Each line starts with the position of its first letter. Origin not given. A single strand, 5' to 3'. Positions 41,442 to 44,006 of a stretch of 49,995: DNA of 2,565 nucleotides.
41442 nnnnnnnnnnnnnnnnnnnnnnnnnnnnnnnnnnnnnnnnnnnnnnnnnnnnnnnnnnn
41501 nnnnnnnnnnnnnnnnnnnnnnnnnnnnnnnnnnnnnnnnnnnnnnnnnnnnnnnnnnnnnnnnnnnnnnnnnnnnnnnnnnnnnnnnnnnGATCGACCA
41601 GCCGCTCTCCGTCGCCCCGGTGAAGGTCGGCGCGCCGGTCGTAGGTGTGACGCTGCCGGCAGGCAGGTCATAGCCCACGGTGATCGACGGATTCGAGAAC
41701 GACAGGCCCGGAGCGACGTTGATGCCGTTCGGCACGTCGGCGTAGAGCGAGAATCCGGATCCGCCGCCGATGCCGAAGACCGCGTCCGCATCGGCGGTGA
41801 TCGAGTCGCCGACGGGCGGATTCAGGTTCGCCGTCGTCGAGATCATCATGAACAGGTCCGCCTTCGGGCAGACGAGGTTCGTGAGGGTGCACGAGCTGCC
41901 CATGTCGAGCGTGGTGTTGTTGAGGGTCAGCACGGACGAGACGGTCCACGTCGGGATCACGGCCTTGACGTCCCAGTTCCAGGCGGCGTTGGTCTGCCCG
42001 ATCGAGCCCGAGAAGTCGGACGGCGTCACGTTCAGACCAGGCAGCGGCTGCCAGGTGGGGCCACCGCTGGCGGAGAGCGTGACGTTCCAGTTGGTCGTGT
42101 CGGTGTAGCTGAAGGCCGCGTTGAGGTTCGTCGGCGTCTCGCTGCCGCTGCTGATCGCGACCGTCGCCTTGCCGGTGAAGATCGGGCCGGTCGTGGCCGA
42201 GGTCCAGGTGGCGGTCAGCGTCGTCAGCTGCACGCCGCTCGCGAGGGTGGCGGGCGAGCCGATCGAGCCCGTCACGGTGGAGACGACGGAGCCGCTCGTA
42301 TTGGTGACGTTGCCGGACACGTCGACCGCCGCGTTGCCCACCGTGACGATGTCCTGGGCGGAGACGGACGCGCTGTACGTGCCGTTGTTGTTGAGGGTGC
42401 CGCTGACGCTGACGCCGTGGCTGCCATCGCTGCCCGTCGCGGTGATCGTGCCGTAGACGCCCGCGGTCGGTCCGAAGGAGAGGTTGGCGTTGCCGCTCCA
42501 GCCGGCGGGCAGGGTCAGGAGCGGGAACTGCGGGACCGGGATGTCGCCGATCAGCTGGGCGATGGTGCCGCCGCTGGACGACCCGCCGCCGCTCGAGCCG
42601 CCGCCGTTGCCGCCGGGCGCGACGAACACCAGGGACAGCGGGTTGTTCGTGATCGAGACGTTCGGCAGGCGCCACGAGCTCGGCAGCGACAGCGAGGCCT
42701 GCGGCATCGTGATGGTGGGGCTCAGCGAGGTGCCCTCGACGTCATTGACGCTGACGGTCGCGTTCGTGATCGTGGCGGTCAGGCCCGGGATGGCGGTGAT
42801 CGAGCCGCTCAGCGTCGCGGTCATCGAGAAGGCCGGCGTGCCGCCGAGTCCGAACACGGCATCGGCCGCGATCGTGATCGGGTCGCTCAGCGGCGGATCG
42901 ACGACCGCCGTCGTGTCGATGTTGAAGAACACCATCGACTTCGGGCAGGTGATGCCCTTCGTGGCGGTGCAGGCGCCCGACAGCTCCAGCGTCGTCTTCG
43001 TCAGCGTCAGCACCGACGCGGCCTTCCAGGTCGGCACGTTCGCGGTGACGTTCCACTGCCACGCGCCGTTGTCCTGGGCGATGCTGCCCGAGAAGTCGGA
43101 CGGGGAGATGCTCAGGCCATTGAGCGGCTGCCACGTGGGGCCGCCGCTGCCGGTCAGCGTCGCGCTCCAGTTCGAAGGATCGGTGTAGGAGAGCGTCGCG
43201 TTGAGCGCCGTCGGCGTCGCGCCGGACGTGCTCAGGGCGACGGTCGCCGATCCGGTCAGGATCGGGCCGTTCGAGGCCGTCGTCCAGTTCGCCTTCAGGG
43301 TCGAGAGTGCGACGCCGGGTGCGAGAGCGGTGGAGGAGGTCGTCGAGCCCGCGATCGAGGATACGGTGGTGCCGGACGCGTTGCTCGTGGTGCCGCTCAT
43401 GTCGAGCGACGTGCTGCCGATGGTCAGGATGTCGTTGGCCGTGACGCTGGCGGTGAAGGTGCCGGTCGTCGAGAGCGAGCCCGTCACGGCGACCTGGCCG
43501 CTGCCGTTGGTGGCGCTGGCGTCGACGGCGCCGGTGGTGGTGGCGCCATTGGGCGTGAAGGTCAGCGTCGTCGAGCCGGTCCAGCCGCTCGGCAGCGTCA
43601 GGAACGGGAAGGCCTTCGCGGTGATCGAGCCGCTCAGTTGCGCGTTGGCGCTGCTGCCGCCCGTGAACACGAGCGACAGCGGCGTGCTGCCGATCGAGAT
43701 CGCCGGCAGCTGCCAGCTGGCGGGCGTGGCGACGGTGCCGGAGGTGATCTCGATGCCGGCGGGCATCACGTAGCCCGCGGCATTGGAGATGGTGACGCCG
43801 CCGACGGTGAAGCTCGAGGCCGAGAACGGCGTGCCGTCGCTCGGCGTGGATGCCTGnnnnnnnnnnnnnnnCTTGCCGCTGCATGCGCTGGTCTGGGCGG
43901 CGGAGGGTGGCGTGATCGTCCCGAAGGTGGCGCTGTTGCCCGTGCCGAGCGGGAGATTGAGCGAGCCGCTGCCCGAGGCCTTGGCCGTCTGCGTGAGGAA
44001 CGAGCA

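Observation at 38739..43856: Last 1,705 residues of the giant protein contain a single Arg and about a dozen Lys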

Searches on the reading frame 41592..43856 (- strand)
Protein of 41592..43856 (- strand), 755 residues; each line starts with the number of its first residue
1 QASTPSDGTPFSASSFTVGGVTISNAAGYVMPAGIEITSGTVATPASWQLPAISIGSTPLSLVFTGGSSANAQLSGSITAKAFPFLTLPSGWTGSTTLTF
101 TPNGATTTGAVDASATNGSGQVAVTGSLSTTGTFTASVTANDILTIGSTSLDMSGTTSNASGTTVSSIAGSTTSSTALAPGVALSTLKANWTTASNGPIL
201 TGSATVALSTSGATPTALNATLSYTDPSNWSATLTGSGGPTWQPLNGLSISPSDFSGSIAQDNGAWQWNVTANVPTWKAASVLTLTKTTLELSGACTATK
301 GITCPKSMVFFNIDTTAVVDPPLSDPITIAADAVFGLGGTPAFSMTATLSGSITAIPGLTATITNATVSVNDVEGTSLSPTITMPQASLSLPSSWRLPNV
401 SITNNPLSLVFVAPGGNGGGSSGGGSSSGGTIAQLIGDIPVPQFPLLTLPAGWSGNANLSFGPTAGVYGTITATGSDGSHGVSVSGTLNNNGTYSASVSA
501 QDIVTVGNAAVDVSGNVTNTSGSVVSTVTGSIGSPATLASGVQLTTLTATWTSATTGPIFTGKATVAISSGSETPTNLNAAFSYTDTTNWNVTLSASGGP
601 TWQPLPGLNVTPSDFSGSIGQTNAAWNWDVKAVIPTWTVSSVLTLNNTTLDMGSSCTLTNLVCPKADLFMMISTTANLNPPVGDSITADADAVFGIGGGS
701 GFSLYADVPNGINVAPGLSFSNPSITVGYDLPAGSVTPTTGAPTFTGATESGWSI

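Call 58: predict_structure(alignment_id=A4)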
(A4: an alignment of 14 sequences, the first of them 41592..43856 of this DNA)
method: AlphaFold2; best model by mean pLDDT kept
length: 755 residues; sequences in the alignment: 14
mean_pLDDT: 73.1   pTM: 0.45
mean pLDDT of the five models: 73.1, 67.5, 66.8, 65.0, 63.3
residues with pLDDT >= 90: 82; 70-90: 391; 50-70: 235; < 50: 47
segments of 3 or more residues with pLDDT < 50: 1-4, 415-429, 733-751
pLDDT, mean of each block of 10 residues (from residue 1): 59 90 92 88 90 86 71 87 84 90 84 90 92 91 78 89 83 75 78 67 73 64 62 64 67 76 67 66 61 56 51 57 55 57 58 59 63 53 64 64 62 46 39 69 73 79 69 81 81 76 74 73 65 80 83 69 85 81 83 81 81 89 85 88 89 81 77 88 82 74 82 77 75 43 35 49
secondary structure, 60 per line:
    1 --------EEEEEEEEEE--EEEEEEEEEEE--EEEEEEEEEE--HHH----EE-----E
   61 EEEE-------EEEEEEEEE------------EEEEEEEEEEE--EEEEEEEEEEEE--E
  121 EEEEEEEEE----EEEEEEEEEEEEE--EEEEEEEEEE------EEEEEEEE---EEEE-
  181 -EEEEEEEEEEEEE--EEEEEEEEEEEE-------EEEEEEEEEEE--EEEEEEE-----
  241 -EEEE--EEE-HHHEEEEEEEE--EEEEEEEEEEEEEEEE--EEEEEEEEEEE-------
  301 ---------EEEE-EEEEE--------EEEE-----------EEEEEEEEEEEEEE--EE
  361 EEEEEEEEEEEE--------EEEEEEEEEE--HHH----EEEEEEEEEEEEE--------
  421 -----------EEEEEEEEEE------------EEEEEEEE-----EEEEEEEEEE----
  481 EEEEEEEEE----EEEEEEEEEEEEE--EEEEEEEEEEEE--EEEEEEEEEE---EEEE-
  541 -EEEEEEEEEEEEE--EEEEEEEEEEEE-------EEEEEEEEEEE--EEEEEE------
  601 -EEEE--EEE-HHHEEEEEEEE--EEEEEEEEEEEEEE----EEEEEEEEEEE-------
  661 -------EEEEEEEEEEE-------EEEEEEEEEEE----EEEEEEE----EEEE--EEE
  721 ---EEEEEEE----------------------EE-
elements in order (helices of 4 or more, strands of 3 or more residues): E9-18 E21-31 E34-43 E60-64 E72-80 E93-103 E106-117 E120-129 E134-146 E149-158 E165-172 E176-179 E182-194 E197-208 E216-226 E229-235 E242-245 E248-250 E255-262 E265-280 E283-293 E310-313 E315-319 E328-331 E343-356 E359-372 E381-390 E400-412 E432-441 E454-461 E467-476 E481-489 E494-506 E509-520 E523-532 E536-539 E542-554 E557-568 E576-586 E589-594 E602-605 E608-610 E615-622 E625-638 E643-653 E668-678 E686-696 E701-707 E712-715 E718-720 E724-730
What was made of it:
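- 42756..43796 (-): Beta-meander module, copy 1 (aa about 1321-1667). The AF2 model is all-beta (call 58).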

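Call 60: fold_search(model_id=the predicted structure, library=pdb)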
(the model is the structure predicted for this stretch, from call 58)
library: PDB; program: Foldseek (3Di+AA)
matches with E <= 10: 438; with E <= 0.001: 1
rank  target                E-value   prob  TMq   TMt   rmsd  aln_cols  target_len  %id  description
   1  5iv9_A                9.7e-04  0.47  0.12  0.12  45.2       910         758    9  The LPS Transporter LptDE from Klebsiella pneumoniae, full-length (released 2016-05-18)
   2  9fz5_A                7.5e-03  0.25  0.12  0.12  48.1       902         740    8  Cryo-EM structure of LptDE-YedD complex from Escherichia Coli (released 2025-04-09)
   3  8h1s_A                7.5e-03  0.18  0.10  0.10  46.9       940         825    7  Crystal structure of apo-LptDE complex (released 2023-10-11)
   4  9ea7                  1.1e-02  0.54  0.17  0.05  24.0       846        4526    9  The Structure of ApoB100 from Human Low-Density Lipoprotein (released 2024-12-18)
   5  8h1r_D                1.4e-02  0.25  0.13  0.13  44.5       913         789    9  Crystal structure of LptDE-YifL complex (released 2023-10-25)
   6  9ia2_A                1.4e-02  0.16  0.10  0.10  50.2       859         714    7  LpDEM from Escherichia coli (released 2025-12-10)
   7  9e9r                  1.4e-02  0.47  0.17  0.06  24.4       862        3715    9  The Structure of ApoB100 from Human Low-Density Lipoprotein (released 2024-12-18)
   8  9rpr_A                2.5e-02  0.13  0.10  0.10  50.1       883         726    7  Cryo-EM structure of LptDEM complex containing Shigella flexneri LptE and endogenous E. coli LptD and LptM (released 2025-12-10)
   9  4c00                  3.6e-02  0.51  0.10  0.12  23.6       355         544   12  Crystal structure of TamA from E. coli (released 2013-09-25)
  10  9bdt_A                4.7e-02  0.23  0.15  0.06  23.5       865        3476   10  Apolipoprotein B 100 bound to LDL receptor and legobody (released 2024-12-25)
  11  9eih_E                5.4e-02  0.51  0.10  0.20  23.0       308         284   12  Import stalled PINK1 TOM complex (released 2025-03-12)
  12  6ske_A                7.4e-02  0.05  0.08  0.05  45.7       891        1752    8  Teneurin 2 in complex with Latrophilin 2 Lec domain (released 2020-02-12)
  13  6g6u_A                7.7e-02  0.47  0.10  0.20  22.1       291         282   11  The dynamic nature of the VDAC1 channels in bilayers: human VDAC1 at 2.7 Angstrom resolution (released 2019-04-10)
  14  9coo_A                8.4e-02  0.07  0.08  0.11  33.6       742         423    7  Nanobody 4 bound to Apolipoprotein B 100 (released 2024-12-25)
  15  4rdt_A                8.4e-02  0.06  0.07  0.08  50.3       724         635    8  Structure of the bacterial Zn-transporter ZnuD from Neisseria meningitidis (flexible conformation bound to a zinc ion) (released 2015-08-19)
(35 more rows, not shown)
